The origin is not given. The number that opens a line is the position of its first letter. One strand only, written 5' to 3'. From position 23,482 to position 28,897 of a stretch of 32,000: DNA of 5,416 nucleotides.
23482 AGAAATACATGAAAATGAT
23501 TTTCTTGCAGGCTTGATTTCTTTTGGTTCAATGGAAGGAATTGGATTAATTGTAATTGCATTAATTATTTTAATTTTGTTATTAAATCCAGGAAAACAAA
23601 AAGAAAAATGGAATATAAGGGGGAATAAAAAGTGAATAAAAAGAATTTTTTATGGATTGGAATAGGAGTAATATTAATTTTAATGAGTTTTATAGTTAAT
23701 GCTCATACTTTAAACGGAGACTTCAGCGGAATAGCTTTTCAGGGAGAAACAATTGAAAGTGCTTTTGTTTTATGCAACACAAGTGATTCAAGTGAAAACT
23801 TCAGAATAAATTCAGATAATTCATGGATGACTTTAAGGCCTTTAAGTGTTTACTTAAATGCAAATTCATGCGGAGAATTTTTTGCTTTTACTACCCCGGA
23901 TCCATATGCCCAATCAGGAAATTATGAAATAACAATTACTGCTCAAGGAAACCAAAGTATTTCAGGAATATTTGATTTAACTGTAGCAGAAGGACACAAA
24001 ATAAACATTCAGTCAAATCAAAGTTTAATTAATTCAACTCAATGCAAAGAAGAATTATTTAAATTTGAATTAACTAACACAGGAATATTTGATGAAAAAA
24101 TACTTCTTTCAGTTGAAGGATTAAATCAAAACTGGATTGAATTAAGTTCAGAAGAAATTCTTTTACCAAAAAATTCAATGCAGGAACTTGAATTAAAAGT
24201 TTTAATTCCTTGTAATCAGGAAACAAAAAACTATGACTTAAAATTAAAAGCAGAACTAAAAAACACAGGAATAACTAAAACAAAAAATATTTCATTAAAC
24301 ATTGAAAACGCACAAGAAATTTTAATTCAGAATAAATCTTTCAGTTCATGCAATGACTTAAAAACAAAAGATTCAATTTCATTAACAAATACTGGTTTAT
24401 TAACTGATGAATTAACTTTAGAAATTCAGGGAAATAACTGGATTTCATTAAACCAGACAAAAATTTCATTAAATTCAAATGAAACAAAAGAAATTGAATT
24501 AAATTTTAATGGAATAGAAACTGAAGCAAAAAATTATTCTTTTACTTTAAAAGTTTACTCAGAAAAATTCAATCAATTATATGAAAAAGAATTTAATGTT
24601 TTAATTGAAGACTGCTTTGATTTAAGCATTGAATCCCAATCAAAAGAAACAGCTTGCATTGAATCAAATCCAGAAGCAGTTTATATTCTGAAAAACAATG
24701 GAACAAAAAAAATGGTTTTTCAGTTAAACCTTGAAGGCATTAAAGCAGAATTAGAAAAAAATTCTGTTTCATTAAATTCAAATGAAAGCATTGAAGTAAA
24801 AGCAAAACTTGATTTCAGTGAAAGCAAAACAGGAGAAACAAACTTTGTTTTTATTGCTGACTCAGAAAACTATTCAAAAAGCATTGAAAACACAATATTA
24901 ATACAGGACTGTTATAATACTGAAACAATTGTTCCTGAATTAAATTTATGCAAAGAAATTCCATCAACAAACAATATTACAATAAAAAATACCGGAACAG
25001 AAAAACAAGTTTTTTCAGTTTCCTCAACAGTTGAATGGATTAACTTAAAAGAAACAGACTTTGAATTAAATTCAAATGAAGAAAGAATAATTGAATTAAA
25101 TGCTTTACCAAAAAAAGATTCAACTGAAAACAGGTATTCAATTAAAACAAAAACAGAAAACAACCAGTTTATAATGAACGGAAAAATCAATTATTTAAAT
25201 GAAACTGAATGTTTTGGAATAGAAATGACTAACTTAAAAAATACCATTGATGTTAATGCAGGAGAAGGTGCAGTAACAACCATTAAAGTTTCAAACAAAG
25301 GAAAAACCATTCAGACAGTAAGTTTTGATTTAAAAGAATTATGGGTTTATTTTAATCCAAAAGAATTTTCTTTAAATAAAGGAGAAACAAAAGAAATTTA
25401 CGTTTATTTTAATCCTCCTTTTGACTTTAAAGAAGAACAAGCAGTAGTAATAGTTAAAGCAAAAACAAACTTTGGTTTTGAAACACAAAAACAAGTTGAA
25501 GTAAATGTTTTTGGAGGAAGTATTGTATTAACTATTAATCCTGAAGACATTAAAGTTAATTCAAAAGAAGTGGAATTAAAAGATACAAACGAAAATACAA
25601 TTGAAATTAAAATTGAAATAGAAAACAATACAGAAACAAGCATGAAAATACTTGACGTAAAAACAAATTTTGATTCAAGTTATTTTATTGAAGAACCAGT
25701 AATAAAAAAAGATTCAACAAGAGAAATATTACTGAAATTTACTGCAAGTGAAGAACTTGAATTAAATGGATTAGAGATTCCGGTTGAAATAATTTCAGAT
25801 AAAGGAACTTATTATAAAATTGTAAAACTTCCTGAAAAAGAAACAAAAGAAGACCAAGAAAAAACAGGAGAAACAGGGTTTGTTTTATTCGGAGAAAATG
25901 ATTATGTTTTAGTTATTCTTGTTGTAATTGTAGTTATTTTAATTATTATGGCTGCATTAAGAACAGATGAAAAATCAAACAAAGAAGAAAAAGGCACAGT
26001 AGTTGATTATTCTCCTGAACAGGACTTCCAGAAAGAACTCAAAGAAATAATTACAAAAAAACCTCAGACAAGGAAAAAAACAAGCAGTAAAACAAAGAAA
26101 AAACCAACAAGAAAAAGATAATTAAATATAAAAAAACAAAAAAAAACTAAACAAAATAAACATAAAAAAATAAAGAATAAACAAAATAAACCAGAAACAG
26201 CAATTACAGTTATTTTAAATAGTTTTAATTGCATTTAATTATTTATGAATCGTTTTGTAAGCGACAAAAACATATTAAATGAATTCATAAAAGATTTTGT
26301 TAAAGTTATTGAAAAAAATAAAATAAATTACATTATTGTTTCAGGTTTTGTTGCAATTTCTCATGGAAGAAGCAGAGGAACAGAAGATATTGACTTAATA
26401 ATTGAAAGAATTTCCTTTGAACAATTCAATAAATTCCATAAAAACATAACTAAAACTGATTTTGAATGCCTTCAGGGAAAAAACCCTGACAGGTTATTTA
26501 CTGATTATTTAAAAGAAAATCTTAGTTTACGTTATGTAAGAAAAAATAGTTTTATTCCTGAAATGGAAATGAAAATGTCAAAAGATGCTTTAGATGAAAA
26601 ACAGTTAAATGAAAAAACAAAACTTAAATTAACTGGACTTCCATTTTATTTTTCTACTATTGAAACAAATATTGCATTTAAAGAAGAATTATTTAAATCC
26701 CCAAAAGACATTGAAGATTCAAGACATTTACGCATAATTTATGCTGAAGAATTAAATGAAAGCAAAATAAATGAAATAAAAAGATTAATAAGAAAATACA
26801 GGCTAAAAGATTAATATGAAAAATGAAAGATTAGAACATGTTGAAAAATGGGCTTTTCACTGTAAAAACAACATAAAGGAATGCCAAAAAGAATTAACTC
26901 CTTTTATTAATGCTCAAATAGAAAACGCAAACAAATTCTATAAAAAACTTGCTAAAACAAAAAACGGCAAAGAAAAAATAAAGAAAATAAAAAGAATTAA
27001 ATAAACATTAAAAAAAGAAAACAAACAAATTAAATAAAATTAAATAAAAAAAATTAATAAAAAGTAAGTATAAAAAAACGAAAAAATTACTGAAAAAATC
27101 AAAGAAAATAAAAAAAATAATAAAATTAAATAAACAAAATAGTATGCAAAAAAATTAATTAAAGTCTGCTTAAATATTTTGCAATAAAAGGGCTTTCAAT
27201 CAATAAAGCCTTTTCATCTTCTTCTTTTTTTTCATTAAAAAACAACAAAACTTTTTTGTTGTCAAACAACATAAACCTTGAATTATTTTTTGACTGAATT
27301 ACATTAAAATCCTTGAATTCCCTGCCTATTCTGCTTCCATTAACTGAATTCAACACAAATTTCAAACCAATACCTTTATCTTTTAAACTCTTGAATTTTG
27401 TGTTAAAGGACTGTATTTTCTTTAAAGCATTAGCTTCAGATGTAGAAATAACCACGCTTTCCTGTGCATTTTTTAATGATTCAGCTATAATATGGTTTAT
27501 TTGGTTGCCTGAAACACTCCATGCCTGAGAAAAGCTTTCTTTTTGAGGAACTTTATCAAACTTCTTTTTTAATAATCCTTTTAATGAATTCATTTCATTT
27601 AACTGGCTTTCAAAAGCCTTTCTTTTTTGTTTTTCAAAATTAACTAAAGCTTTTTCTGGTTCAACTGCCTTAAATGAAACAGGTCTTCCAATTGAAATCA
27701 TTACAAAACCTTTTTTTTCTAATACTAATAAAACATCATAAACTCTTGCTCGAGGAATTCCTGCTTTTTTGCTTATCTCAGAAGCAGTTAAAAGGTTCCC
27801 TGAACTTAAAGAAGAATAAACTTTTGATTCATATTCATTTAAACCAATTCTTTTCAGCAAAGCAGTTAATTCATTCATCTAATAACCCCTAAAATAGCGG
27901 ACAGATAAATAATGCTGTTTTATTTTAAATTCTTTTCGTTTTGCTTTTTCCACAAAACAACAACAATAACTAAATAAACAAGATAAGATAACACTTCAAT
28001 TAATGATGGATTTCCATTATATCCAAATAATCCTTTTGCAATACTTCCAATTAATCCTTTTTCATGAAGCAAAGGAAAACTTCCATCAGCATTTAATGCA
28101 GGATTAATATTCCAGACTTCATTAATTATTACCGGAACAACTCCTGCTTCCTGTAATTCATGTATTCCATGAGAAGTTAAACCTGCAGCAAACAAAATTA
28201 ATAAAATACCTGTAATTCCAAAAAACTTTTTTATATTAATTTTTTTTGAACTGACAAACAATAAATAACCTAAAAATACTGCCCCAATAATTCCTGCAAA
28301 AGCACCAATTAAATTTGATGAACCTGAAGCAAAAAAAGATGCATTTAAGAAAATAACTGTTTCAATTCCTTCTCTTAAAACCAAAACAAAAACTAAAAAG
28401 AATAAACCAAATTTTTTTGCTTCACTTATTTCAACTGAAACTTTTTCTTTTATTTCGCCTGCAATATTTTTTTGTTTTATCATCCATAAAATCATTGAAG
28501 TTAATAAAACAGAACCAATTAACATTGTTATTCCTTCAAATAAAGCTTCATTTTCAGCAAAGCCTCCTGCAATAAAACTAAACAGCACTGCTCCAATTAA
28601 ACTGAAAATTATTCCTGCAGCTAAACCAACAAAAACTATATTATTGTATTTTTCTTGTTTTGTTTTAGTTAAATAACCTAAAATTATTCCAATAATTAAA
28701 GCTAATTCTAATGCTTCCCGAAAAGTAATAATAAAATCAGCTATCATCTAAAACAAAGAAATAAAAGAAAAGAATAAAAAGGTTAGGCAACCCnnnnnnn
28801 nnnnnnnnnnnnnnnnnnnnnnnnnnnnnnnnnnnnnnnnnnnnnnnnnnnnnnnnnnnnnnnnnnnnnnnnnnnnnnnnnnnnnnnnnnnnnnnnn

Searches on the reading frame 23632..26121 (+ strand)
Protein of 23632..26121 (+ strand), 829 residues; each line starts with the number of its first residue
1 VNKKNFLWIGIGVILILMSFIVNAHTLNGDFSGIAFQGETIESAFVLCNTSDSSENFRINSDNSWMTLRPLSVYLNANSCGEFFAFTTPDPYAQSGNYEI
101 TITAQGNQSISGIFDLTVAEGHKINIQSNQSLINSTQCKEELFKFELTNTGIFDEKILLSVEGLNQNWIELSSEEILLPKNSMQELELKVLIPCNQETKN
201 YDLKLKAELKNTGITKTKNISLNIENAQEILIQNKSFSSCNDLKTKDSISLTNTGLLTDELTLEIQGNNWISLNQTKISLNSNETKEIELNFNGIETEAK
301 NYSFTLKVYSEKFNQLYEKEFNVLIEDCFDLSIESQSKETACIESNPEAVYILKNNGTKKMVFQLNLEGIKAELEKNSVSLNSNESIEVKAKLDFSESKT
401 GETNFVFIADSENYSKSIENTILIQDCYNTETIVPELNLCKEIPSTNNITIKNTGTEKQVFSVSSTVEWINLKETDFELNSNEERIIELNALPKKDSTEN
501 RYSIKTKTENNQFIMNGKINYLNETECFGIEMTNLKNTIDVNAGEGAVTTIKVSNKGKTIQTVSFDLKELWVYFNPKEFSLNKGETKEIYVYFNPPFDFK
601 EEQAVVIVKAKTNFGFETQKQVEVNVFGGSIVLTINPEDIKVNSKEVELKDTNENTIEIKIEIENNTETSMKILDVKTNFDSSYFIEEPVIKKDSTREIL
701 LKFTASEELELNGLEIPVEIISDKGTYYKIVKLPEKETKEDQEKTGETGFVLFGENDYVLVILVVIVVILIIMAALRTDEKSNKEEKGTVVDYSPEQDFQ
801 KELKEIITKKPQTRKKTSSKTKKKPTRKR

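Call 45: search_protein_families(library=pfam, proteins=[window:23632-26121:+], max_evalue=0.001)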
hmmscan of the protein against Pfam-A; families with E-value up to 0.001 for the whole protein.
window:23632-26121:+ (829 aa): 1 family
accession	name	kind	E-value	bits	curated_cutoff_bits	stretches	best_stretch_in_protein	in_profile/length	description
PF22067.2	Cep192_D3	-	0.00049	20.6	27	0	236-318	10-92/99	Cep192 domain 3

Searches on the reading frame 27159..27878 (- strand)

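Call 45: search_protein_families(library=pfam, proteins=[window:27159-27878:-], max_evalue=0.001)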
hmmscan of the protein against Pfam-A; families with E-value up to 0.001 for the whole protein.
window:27159-27878:- (239 aa): 2 families
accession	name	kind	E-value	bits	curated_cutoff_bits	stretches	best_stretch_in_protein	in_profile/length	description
PF01978.25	TrmB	-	2.1e-20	72.8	25.6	1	8-75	1-68/68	Sugar-specific transcriptional regulator TrmB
PF09339.16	HTH_IclR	-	0.00053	20.1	22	1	30-59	19-48/52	IclR helix-turn-helix domain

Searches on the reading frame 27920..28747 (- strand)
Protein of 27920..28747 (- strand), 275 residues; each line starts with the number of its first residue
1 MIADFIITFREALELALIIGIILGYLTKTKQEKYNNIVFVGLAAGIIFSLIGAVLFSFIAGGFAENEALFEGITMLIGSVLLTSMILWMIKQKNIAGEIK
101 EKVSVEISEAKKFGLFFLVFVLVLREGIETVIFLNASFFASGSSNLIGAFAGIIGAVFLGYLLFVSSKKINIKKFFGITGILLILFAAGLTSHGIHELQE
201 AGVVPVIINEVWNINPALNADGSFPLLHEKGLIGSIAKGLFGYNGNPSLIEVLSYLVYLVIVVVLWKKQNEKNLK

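Call 45: search_protein_families(library=pfam, proteins=[window:27920-28747:-], max_evalue=0.001)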
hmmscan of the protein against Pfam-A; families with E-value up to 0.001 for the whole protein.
window:27920-28747:- (275 aa): 1 family
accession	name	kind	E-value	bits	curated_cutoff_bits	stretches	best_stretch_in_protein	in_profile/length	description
PF03239.20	FTR1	-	8.2e-47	160.3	25.3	1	1-264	1-277/284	Iron permease FTR1 family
